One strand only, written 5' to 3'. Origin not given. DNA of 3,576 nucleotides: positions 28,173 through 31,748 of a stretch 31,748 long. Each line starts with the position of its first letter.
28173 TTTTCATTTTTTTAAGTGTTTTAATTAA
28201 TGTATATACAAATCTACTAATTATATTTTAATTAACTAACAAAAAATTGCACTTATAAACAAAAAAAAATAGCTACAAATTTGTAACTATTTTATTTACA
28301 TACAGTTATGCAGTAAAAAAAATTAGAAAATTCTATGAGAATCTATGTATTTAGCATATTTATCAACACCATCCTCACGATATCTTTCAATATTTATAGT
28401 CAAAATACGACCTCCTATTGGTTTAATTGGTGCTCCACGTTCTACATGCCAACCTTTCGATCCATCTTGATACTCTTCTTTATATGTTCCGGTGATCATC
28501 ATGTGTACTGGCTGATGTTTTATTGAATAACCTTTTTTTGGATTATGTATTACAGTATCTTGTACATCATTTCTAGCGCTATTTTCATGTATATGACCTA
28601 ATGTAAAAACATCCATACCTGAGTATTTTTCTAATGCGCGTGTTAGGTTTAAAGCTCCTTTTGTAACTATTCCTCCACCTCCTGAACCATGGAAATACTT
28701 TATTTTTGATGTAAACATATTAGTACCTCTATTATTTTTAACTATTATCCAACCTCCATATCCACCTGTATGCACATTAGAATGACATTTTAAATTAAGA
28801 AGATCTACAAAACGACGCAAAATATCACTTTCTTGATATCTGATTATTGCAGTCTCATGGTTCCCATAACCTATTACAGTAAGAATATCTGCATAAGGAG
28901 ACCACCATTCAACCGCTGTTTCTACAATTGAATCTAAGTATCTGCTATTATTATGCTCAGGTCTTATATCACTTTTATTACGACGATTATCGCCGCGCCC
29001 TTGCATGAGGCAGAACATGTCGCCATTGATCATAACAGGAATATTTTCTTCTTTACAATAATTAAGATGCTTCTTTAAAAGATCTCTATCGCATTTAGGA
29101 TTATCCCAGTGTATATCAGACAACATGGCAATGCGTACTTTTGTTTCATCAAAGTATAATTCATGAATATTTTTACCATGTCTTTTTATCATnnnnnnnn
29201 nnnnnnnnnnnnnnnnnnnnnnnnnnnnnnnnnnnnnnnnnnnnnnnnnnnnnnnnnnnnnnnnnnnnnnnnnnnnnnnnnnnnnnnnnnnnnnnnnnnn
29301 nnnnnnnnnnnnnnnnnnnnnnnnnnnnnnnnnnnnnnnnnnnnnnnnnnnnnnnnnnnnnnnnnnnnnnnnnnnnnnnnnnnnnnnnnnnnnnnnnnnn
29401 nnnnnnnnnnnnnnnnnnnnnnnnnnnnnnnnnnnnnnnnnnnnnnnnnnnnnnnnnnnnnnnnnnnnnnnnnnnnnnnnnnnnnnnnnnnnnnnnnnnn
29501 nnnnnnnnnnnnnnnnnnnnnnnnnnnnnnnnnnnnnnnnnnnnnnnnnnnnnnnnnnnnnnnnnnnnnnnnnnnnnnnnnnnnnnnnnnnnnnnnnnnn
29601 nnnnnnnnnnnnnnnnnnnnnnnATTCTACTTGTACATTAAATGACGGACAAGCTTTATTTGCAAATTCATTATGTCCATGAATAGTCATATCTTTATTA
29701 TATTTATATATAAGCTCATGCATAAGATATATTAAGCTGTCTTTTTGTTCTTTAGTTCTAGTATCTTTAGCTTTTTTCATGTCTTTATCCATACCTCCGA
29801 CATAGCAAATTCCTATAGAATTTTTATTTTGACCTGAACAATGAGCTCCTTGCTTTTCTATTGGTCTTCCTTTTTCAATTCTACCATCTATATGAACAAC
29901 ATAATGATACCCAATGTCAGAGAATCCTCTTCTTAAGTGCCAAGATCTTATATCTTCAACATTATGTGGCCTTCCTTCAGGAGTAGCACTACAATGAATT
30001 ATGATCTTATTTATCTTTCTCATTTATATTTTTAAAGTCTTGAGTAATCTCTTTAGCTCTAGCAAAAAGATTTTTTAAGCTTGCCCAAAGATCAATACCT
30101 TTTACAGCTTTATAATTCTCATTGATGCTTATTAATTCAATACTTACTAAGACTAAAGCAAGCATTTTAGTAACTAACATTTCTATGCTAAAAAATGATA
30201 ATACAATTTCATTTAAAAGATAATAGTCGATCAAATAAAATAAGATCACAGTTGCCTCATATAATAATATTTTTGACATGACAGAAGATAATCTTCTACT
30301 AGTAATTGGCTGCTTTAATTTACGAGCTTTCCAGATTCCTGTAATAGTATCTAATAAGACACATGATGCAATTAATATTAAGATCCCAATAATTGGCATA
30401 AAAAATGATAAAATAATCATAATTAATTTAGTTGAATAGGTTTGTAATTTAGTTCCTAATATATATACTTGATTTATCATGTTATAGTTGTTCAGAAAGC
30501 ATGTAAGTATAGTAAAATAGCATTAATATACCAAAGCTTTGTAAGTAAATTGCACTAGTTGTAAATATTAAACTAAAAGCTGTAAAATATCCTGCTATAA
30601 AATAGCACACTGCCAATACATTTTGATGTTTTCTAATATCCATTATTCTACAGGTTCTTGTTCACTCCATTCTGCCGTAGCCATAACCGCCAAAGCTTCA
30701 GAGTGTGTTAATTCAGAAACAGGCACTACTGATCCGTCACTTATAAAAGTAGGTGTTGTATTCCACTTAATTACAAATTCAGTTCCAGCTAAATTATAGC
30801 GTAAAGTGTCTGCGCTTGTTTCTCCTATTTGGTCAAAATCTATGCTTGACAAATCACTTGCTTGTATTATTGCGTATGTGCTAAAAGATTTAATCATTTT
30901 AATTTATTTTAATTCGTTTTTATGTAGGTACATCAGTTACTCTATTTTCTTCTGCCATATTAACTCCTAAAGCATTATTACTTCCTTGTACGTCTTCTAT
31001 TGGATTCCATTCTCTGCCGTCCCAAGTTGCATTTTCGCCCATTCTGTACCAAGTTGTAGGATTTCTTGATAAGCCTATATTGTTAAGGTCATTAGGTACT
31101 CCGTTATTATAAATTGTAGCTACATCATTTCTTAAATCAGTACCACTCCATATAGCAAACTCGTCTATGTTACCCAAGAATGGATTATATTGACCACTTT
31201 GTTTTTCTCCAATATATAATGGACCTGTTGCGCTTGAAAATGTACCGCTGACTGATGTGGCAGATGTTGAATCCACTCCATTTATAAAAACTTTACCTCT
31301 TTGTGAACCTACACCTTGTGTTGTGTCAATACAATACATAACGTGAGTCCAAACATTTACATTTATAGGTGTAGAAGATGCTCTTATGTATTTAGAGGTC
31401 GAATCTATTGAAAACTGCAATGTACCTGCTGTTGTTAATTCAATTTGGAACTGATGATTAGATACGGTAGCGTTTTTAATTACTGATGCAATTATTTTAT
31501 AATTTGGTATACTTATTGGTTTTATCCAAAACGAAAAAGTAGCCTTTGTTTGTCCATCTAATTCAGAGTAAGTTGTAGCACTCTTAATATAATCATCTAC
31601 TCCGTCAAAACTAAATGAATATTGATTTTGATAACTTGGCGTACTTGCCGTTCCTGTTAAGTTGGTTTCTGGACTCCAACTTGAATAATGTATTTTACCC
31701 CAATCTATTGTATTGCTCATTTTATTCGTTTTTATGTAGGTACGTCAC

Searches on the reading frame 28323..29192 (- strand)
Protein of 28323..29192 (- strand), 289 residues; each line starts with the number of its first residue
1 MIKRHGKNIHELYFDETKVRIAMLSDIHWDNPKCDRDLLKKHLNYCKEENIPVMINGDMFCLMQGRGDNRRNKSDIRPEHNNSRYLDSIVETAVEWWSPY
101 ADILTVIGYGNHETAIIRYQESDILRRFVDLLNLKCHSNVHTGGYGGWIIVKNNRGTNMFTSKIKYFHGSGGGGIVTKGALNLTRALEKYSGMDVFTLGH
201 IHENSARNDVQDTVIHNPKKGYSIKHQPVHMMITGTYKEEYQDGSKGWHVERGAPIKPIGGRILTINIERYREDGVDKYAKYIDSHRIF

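Call 37: search_protein_families(library=phrogs, proteins=[window:28323-29192:-], max_evalue=0.001)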
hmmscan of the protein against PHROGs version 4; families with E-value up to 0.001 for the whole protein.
window:28323-29192:- (289 aa): 1 family
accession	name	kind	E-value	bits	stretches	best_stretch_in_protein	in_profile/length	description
phrog_7339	-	DNA, RNA and nucleotide metabolism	1.7e-16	61.4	1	14-239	25-227/263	DNA repair exonuclease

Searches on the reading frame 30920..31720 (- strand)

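Call 37: search_protein_families(library=phrogs, proteins=[window:30920-31720:-], max_evalue=0.001)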
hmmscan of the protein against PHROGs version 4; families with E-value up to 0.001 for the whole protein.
window:30920-31720:- (266 aa): 4 families
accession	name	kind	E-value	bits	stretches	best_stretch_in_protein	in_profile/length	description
phrog_8510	-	head and packaging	1.3e-12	47.4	1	18-192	714-885/1348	virion structural protein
phrog_19943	-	head and packaging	3.1e-08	32.8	1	24-210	437-645/1227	virion structural protein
phrog_27411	-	unknown function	8.2e-07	29.4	1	49-156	9-120/439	-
phrog_347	-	connector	5.1e-06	26.8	0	174-219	303-351/394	tail terminator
